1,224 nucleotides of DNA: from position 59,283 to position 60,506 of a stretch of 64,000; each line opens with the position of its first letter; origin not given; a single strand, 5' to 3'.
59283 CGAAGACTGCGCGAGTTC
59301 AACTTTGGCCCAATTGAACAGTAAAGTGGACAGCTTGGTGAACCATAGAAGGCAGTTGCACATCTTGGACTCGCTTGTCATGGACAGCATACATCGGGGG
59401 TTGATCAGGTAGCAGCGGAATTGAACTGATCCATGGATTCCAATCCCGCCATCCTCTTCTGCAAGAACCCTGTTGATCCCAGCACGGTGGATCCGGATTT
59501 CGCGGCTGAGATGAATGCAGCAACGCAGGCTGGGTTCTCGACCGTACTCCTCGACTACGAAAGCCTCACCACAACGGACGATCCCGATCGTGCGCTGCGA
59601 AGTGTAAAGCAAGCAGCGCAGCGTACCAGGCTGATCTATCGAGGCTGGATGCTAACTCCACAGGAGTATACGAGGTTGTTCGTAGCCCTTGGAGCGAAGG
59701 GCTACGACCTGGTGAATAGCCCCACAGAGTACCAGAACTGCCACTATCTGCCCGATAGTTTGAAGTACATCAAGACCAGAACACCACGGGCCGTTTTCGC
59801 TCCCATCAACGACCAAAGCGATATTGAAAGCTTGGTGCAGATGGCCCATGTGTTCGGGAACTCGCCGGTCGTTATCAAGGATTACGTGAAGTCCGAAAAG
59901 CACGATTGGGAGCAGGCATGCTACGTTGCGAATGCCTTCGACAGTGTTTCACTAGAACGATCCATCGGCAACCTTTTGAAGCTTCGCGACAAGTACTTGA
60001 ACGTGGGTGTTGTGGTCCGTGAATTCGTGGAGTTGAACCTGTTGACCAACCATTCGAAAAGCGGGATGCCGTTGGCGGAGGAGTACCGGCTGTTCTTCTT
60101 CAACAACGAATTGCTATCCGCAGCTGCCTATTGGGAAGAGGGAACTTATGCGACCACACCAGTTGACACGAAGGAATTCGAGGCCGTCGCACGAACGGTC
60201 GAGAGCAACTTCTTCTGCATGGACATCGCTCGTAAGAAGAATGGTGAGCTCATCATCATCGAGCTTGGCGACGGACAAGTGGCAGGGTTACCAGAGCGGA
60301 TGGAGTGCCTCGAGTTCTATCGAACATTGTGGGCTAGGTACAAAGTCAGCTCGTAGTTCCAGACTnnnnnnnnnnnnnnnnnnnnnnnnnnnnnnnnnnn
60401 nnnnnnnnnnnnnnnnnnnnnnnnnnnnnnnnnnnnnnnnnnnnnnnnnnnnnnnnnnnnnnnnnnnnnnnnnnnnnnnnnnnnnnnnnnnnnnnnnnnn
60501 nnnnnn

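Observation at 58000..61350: A 3.3-kb low-GC islet inserted between pyrC and an S1 protease gene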

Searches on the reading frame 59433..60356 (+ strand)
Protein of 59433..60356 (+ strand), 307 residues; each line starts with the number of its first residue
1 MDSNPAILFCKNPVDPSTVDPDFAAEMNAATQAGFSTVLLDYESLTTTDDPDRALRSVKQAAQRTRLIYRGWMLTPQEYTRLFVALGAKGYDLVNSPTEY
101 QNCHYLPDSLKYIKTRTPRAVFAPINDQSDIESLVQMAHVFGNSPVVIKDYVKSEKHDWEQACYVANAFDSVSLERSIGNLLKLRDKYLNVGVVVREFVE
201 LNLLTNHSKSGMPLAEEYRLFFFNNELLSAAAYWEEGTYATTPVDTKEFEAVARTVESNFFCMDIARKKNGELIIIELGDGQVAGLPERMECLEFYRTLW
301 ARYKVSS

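Call 8: search_protein_families(library=pfam, proteins=[window:59433-60356:+], max_evalue=0.01)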
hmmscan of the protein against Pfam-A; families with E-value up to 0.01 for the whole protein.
window:59433-60356:+ (307 aa): 2 families
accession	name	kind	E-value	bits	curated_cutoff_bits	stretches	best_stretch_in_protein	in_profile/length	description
PF14243.11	R2K_3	-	7.9e-29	101.4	26.3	1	143-299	4-165/169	ATP-grasp domain, R2K clade family 3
PF18299.6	R2K_2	-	2.5e-18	66.8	26.2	1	143-295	3-144/147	ATP-grasp domain, R2K clade family 2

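Call 9: search_protein_families(library=ncbifam, proteins=[window:59433-60356:+], max_evalue=0.01)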
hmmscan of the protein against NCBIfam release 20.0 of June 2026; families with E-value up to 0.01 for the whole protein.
window:59433-60356:+ (307 aa): 0 families

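Call 16: find_encoding_contigs(protein=window:59433-60356:+, flank=10000, max_places=10)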
Protein window:59433-60356:+ (307 aa): 4 contigs read that carry it; 4 places shown.
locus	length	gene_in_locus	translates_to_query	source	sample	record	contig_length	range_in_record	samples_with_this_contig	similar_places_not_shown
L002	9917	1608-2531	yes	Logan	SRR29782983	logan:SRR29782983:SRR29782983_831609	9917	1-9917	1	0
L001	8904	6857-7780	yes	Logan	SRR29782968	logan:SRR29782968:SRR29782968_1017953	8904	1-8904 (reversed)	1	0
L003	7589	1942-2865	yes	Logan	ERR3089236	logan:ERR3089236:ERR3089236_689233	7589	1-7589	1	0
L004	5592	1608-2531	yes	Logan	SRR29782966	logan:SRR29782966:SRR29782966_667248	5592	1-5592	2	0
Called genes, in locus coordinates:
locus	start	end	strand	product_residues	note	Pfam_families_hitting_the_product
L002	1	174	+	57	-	?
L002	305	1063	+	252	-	-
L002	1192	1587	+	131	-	-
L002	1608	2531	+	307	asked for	PF18299:R2K_2, PF14243:R2K_3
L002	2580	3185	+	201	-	PF14124:DUF4291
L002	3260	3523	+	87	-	PF15566:Imm32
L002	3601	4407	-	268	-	PF00089:Trypsin, PF13365:Trypsin_2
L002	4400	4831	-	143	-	PF12802:MarR_2, PF01047:MarR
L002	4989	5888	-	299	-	PF00486:Trans_reg_C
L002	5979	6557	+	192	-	PF03544:TonB_C (weak)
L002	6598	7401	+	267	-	PF03544:TonB_C (weak)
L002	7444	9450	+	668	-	PF00144:Beta-lactamase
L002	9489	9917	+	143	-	?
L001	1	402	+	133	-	?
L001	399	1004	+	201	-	PF28474:DUF8412, PF13376:OmdA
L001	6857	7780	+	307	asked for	PF18299:R2K_2, PF14243:R2K_3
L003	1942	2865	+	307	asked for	PF18299:R2K_2, PF14243:R2K_3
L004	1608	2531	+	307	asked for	PF18299:R2K_2, PF14243:R2K_3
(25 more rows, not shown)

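Call 25: search_protein_families(library=padloc, proteins=[window:59433-60356:+], max_evalue=0.1)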
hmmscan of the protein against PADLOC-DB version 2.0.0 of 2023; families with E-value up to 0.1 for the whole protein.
window:59433-60356:+ (307 aa): 0 families

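Call 26: search_protein_families(library=phrogs, proteins=[window:59433-60356:+], max_evalue=0.1)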
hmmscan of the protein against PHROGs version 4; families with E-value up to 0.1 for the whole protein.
window:59433-60356:+ (307 aa): 2 families
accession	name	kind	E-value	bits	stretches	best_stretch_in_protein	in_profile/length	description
phrog_7313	-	unknown function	0.00059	20.5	1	214-281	168-240/264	-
phrog_12834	-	unknown function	0.022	15.1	1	188-235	203-252/345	-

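Call 27: find_homologous_proteins(query=window:59433-60356:+)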
Query window:59433-60356:+ (307 aa): 747 proteins with E <= 0.001 among 2297 candidates; the best 120 are listed.
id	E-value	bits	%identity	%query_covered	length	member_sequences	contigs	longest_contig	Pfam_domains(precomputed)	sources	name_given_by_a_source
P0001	2.3e-204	695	100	100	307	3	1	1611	PF14243.12,PF18299.7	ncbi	-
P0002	5.1e-112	392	56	97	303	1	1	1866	PF14243.12,PF18299.7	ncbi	-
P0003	1.0e-110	388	57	97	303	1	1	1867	PF14243.12,PF18299.7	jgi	jgi:hypothetical protein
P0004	2.9e-109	383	57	97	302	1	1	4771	PF14243.12,PF18299.7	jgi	-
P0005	3.8e-109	383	56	99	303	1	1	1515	PF14243.12,PF18299.7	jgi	-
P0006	5.7e-109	382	56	95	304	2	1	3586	PF14243.12,PF18299.7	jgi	jgi:hypothetical protein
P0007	9.1e-109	381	55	97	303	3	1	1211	PF14243.12,PF18299.7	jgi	jgi:hypothetical protein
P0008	3.5e-108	379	55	96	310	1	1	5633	PF14243.12,PF18299.7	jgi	jgi:hypothetical protein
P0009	7.9e-108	378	56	97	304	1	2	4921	PF14243.12,PF18299.7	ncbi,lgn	-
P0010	1.4e-107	377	55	95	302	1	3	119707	PF14243.12,PF18299.7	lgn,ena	-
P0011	1.5e-107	377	56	96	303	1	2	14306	PF14243.12,PF18299.7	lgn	-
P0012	2.0e-107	377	57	97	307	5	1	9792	PF14243.12,PF18299.7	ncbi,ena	-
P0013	3.2e-107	376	56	97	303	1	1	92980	PF14243.12,PF18299.7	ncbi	-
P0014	8.2e-107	375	57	95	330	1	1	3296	PF14243.12,PF18299.7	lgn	-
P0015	1.0e-106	375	56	98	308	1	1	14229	PF14243.12,PF18299.7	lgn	-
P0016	1.9e-106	374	55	95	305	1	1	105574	PF14243.12,PF18299.7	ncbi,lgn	ncbi:MAG: ATP-grasp domain-containing protein [Bacteroidota bacterium]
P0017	2.1e-106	374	57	95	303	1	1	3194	PF14243.12,PF18299.7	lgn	-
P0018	3.3e-106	373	55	97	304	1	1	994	PF14243.12,PF18299.7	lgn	-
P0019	3.4e-106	373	55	97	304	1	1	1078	PF14243.12,PF18299.7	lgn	-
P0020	3.8e-106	373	56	97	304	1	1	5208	PF14243.12,PF18299.7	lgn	-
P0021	4.6e-106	372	55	97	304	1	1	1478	PF14243.12,PF18299.7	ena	-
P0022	5.9e-106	372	56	96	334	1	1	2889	PF14243.12,PF18299.7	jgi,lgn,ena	-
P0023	6.2e-106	372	56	96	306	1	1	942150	PF14243.12,PF18299.7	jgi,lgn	jgi:hypothetical protein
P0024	7.1e-106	372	55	95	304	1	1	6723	PF14243.12,PF18299.7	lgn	-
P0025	9.0e-106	371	55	95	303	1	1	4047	PF14243.12,PF18299.7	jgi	jgi:hypothetical protein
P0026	1.5e-105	371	56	98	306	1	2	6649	PF14243.12,PF18299.7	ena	-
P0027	1.5e-105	371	55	99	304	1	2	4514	PF14243.12,PF18299.7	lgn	-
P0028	1.8e-105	371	56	97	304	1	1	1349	PF14243.12,PF18299.7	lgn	-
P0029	2.0e-105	370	55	95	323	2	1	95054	PF14243.12,PF18299.7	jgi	-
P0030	2.0e-105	370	55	95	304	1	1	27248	PF14243.12,PF18299.7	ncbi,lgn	ncbi:MAG: ATP-grasp domain-containing protein [Bacteroidota bacterium]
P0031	2.0e-105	370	55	97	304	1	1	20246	PF14243.12,PF18299.7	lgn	-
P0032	2.1e-105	370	55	97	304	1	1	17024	PF14243.12,PF18299.7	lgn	-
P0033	2.3e-105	370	55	95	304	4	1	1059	PF14243.12,PF18299.7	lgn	-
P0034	2.4e-105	370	55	97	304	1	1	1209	PF14243.12,PF18299.7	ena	-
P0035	2.6e-105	370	55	97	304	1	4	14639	PF14243.12,PF18299.7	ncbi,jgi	ncbi:MAG: hypothetical protein RLZ33_2200 [Bacteroidota bacterium]|jgi:hypothetical protein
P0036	3.1e-105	370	55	95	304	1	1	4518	PF14243.12,PF18299.7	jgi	jgi:hypothetical protein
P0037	4.2e-105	369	54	97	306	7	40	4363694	PF14243.12,PF18299.7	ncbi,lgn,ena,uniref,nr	ncbi:ATP-grasp domain-containing protein [Elizabethkingia anophelis]|uniref:ATP-grasp domain-contain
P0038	5.4e-105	369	56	97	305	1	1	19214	PF14243.12,PF18299.7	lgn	-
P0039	5.5e-105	369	56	95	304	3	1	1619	PF14243.12,PF18299.7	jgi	jgi:hypothetical protein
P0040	6.1e-105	369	54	95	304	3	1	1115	PF14243.12,PF18299.7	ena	-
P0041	8.3e-105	368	53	97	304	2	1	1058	PF14243.12,PF18299.7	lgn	-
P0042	8.9e-105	368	53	97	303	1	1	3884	PF14243.12,PF18299.7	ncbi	-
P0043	1.1e-104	368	55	95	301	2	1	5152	PF14243.12,PF18299.7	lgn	-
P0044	1.2e-104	368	54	96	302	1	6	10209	PF14243.12,PF18299.7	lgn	-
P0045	1.3e-104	368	56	97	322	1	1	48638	PF14243.12,PF18299.7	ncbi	-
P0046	1.4e-104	368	56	95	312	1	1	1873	PF14243.12,PF18299.7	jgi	jgi:hypothetical protein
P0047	1.5e-104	367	55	97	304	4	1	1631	PF14243.12,PF18299.7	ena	-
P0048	1.5e-104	367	55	97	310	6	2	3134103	PF14243.12,PF18299.7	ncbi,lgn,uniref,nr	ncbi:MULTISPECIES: ATP-grasp domain-containing protein [unclassified Sphingobacterium]|uniref:ATP-gr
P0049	1.7e-104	367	56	97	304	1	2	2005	PF14243.12,PF18299.7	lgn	-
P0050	1.7e-104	367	55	95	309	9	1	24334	PF14243.12,PF18299.7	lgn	-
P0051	1.7e-104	367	54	97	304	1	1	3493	PF14243.12,PF18299.7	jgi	jgi:hypothetical protein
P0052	2.0e-104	367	55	97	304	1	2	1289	PF14243.12,PF18299.7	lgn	-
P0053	2.0e-104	367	55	95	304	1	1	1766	PF14243.12,PF18299.7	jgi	jgi:hypothetical protein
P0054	2.2e-104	367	55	98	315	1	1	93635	PF14243.12,PF18299.7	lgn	-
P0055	2.3e-104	367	55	95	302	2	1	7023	PF14243.12,PF18299.7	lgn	-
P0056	2.4e-104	367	54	97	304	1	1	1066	PF14243.12,PF18299.7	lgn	-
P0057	2.5e-104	367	56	97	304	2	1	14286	PF14243.12,PF18299.7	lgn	-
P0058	2.5e-104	367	56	95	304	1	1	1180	PF14243.12,PF18299.7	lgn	-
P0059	2.6e-104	367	56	95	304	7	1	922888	PF14243.12,PF18299.7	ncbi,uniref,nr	ncbi:hypothetical protein GCM10010992_01750 [Cloacibacterium rupense]|uniref:ATP-grasp domain-contai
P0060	2.9e-104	367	55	96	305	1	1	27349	PF14243.12,PF18299.7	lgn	-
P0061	2.9e-104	367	55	95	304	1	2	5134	PF14243.12,PF18299.7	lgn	-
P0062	3.6e-104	366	55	95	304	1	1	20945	PF14243.12,PF18299.7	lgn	-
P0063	3.8e-104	366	56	95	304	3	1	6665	PF14243.12,PF18299.7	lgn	-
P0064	4.6e-104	366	55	97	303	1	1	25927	PF14243.12,PF18299.7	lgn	-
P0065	4.9e-104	366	55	95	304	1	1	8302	PF14243.12,PF18299.7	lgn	-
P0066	5.2e-104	366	56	95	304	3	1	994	PF14243.12,PF18299.7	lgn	-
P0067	5.4e-104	366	54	95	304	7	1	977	PF14243.12,PF18299.7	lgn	-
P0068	5.4e-104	366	55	97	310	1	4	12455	PF14243.12,PF18299.7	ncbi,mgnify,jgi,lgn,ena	mgnify:CR=1 FL=1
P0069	6.1e-104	365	54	97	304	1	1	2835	PF14243.12,PF18299.7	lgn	-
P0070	6.2e-104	365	56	95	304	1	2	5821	PF14243.12,PF18299.7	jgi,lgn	jgi:hypothetical protein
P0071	7.6e-104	365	54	97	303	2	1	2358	PF14243.12,PF18299.7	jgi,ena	-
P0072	8.1e-104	365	55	97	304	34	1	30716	PF14243.12,PF18299.7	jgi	jgi:hypothetical protein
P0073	8.4e-104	365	56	96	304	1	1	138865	PF14243.12,PF18299.7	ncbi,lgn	-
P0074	8.5e-104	365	56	95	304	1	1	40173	PF14243.12,PF18299.7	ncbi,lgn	-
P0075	9.1e-104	365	55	97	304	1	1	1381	PF14243.12,PF18299.7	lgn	-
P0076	1.0e-103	365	54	95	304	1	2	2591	PF14243.12,PF18299.7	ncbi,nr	ncbi:MAG: ATP-grasp domain-containing protein [Nitrosopumilus sp.]|nr:ATP-grasp domain-containing pr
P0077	1.1e-103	365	55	97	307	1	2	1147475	PF14243.12,PF18299.7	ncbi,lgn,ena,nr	ncbi:MAG: ATP-grasp domain-containing protein [Bacteroidetes bacterium]|nr:ATP-grasp domain-containi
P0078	1.1e-103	365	55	95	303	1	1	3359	PF14243.12,PF18299.7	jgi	jgi:hypothetical protein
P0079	1.1e-103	365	55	97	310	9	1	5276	PF14243.12,PF18299.7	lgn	-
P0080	1.2e-103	364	55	97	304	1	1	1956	PF14243.12,PF18299.7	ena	-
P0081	1.3e-103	364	55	97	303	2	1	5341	PF14243.12,PF18299.7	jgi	jgi:hypothetical protein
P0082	1.3e-103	364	55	95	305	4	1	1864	PF14243.12,PF18299.7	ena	-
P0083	1.4e-103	364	56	97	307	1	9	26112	PF14243.12,PF18299.7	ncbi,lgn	-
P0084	1.6e-103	364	55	98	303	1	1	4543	PF14243.12,PF18299.7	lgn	-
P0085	1.7e-103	364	54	95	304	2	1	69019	PF14243.12,PF18299.7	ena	-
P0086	1.9e-103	364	55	95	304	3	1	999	PF14243.12,PF18299.7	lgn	-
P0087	2.1e-103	364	54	97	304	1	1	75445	PF14243.12,PF18299.7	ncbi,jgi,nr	ncbi:MAG: ATP-grasp domain-containing protein [Microscillaceae bacterium]|jgi:hypothetical protein|n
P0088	2.3e-103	364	56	96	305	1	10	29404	PF14243.12,PF18299.7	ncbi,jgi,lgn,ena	-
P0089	3.2e-103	363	54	97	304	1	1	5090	PF14243.12,PF18299.7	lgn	-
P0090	3.8e-103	363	55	95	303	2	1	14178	PF14243.12,PF18299.7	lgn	-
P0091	4.2e-103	363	54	95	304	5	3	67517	PF14243.12,PF18299.7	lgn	-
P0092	5.1e-103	362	56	96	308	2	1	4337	PF14243.12,PF18299.7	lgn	-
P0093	5.2e-103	362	55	95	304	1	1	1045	PF14243.12,PF18299.7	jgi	jgi:hypothetical protein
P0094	5.4e-103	362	54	95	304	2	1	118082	PF14243.12,PF18299.7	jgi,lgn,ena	-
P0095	5.5e-103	362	56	97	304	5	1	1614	PF14243.12,PF18299.7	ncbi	-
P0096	5.9e-103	362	53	98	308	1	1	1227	PF14243.12,PF18299.7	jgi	jgi:ATP-grasp domain, R2K clade family 2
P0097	7.2e-103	362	55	95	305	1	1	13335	PF14243.12,PF18299.7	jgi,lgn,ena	-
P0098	7.3e-103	362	55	100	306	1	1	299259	PF14243.12,PF18299.7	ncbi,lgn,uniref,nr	ncbi:ATP-grasp domain-containing protein [Taibaiella chishuiensis]|uniref:ATP-grasp domain-containin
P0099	7.8e-103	362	56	95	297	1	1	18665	PF14243.12,PF18299.7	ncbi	-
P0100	7.8e-103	362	54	97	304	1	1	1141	PF14243.12,PF18299.7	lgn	-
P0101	7.9e-103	362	52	97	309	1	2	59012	PF14243.12,PF18299.7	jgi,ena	jgi:hypothetical protein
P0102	8.7e-103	362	56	95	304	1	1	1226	PF14243.12,PF18299.7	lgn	-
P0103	9.7e-103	362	55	97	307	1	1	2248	PF14243.12,PF18299.7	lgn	-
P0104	9.8e-103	362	54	95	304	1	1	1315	PF14243.12,PF18299.7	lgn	-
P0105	1.1e-102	361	56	95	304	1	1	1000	PF14243.12,PF18299.7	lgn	-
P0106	1.1e-102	361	55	97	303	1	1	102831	PF14243.12,PF18299.7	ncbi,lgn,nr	ncbi:MAG: hypothetical protein GC181_10140 [Bacteroidetes bacterium]|nr:hypothetical protein [Bacter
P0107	1.1e-102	361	56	95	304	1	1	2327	PF14243.12,PF18299.7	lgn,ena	-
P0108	1.2e-102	361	55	97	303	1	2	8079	PF14243.12,PF18299.7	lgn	-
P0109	1.3e-102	361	54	95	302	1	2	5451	PF14243.12,PF18299.7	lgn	-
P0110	1.4e-102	361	55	95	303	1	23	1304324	PF14243.12,PF18299.7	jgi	jgi:hypothetical protein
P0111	1.4e-102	361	54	95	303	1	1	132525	PF14243.12,PF18299.7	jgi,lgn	jgi:hypothetical protein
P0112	1.7e-102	361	53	97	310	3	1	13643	PF14243.12,PF18299.7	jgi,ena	-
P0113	1.9e-102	361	55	95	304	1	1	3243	PF14243.12,PF18299.7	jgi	jgi:ATP-grasp domain, R2K clade family 2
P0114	1.9e-102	361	55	95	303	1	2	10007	PF14243.12,PF18299.7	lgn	-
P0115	1.9e-102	361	55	97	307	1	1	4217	PF14243.12,PF18299.7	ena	-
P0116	2.0e-102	361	55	97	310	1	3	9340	PF14243.12,PF18299.7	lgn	-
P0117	2.0e-102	360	53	97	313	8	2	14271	PF14243.12,PF18299.7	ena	-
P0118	2.1e-102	360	54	95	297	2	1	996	PF14243.12,PF18299.7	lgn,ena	-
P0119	2.4e-102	360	54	95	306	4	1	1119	PF14243.12,PF18299.7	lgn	-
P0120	2.4e-102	360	54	95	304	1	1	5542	PF14243.12,PF18299.7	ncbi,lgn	-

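Call 28: find_encoding_contigs(protein=P0037, flank=6000, max_places=3)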
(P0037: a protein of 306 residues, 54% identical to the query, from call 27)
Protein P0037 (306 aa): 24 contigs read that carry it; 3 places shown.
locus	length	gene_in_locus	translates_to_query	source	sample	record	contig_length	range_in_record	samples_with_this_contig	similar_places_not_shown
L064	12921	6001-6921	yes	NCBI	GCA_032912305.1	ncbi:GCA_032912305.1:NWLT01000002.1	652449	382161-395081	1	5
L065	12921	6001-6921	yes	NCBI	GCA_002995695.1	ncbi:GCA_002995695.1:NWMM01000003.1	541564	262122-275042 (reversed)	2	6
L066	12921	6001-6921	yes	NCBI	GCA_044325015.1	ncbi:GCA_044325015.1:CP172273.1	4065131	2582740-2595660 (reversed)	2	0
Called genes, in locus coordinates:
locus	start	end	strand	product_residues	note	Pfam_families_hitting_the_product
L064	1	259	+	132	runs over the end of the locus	PF00293:NUDIX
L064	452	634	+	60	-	-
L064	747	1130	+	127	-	PF02962:CHMI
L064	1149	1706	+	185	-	PF28474:DUF8412, PF13376:OmdA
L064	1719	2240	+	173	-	PF13376:OmdA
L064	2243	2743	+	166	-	PF05163:DinB, PF07609:DUF1572 (weak), PF12867:DinB_2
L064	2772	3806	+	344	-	PF00561:Abhydrolase_1, PF12146:Hydrolase_4, PF12697:Abhydrolase_6, PF00975:Thioesterase (weak)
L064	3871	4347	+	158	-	PF13673:Acetyltransf_10, PF13420:Acetyltransf_4 (weak), PF00583:Acetyltransf_1, PF13508:Acetyltransf_7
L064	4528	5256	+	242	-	PF11306:DUF3108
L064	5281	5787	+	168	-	-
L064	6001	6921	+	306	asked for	PF14243:R2K_3, PF18299:R2K_2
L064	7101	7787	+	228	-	-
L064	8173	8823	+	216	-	PF00926:DHBP_synthase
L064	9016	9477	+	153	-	-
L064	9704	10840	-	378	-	PF25917:BSH_RND (weak), PF25919:BSH_CusB, PF25973:BSH_CzcB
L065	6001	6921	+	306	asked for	PF14243:R2K_3, PF18299:R2K_2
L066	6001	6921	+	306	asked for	PF14243:R2K_3, PF18299:R2K_2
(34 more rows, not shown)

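Call 29: find_encoding_contigs(protein=P0010, flank=6000, max_places=2)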
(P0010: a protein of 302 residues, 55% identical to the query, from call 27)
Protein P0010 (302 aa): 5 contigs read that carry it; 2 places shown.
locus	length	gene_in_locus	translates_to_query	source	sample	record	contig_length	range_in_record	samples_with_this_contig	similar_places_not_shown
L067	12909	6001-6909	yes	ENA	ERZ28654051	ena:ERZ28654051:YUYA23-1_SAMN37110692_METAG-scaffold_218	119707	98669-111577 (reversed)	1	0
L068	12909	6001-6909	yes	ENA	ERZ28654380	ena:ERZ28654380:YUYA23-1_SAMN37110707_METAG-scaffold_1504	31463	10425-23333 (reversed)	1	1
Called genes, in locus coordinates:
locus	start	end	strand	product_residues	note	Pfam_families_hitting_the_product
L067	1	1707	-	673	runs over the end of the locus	PF07676:PD40 (weak), PF00691:OmpA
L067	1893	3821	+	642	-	PF01145:Band_7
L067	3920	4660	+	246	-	-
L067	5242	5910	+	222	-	-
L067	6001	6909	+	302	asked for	PF14243:R2K_3, PF18299:R2K_2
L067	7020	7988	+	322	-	-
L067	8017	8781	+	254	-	PF20240:DUF6597 (weak), PF00165:HTH_AraC (faint), PF12833:HTH_18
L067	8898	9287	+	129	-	PF07166:DUF1398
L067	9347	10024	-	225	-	PF00440:TetR_N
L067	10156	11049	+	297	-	PF25539:Bestrophin_2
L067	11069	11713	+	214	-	PF00484:Pro_CA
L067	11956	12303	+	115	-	PF09966:DUF2200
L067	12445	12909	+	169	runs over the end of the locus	-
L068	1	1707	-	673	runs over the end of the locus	PF07676:PD40 (weak), PF00691:OmpA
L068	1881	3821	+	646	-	PF01145:Band_7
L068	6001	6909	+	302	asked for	PF14243:R2K_3, PF18299:R2K_2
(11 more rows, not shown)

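Call 30: find_encoding_contigs(protein=P0098, flank=6000, max_places=2)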
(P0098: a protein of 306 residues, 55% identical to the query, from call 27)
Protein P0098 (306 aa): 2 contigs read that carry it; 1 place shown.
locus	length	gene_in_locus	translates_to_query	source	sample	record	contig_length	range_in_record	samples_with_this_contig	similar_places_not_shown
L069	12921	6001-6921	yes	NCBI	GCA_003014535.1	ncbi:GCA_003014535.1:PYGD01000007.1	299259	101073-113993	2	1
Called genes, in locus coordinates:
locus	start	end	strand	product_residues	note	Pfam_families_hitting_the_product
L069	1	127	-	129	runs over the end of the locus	PF00380:Ribosomal_S9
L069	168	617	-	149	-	PF00572:Ribosomal_L13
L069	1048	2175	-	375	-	PF00487:FA_desaturase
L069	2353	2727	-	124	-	PF16320:Ribosomal_L12_N, PF00542:Ribosomal_L12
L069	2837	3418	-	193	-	PF00466:Ribosomal_L10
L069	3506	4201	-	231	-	PF00687:Ribosomal_L1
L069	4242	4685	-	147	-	PF03946:Ribosomal_L11_N, PF00298:Ribosomal_L11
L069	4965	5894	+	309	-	PF01370:Epimerase, PF16363:GDP_Man_Dehyd (faint), PF08338:DUF1731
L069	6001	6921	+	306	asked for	PF14243:R2K_3, PF18299:R2K_2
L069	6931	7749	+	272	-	-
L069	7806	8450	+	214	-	-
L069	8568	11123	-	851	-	PF02861:Clp_N, PF13191:AAA_16 (weak), PF00004:AAA, PF17871:AAA_lid_9, PF00004:AAA, PF07724:AAA_2, PF07728:AAA_5, PF10431:ClpB_D2-small, +8 more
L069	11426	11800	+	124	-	PF01740:STAS (weak)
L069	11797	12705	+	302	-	PF23023:Anti-Pycsar_Apyc1, PF00753:Lactamase_B (weak), PF12706:Lactamase_B_2 (weak)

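Call 33: search_solved_structures(query=window:59433-60356:+, max_evalue=1)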
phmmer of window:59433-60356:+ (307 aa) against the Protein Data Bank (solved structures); distinct sequences matched with E-value up to 1: 2.
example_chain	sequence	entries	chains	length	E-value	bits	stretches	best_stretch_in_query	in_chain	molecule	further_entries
8fam_A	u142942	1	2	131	0.1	15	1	84-162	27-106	Synaptotagmin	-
8faf_A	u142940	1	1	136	0.12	14.9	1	84-162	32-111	Synaptotagmin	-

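Call 51: find_related_loci(query=A2, collection=metagenome_contigs, flank=6000)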
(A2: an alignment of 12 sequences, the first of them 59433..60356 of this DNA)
Query A2 (307 aa) in metagenome_contigs; peptide patterns used: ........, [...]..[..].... (x = any residue, [..] = any of these).
600 stretches matched a pattern (row limit reached: there are more); 120 encode a relative of the query (tblastn E <= 1e-3); the best 80 are kept; 80 distinct loci.
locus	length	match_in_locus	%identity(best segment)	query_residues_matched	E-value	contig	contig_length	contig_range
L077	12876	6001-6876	55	7-297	2e-113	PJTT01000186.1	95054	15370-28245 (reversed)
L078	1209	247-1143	55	1-299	4e-123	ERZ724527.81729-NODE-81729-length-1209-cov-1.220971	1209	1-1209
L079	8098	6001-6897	55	1-299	1e-112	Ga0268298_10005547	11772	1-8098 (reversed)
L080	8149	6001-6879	56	7-299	1e-112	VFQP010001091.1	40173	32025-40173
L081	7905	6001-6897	54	1-299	1e-111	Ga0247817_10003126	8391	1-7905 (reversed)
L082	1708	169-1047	55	7-299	2e-118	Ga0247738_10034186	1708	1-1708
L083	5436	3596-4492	53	1-299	8e-110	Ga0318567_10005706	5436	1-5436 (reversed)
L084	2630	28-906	53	7-299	1e-112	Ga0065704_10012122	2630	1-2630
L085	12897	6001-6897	54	1-299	4e-107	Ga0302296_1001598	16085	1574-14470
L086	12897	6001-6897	52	1-299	6e-107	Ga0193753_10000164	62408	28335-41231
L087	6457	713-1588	52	1-296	2e-104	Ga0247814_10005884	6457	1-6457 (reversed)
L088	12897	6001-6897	50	1-299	4e-101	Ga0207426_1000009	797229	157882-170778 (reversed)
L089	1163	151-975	50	7-289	8e-104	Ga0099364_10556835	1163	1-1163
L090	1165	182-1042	47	8-302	2e-100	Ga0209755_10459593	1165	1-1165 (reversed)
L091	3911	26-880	47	7-299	1e-92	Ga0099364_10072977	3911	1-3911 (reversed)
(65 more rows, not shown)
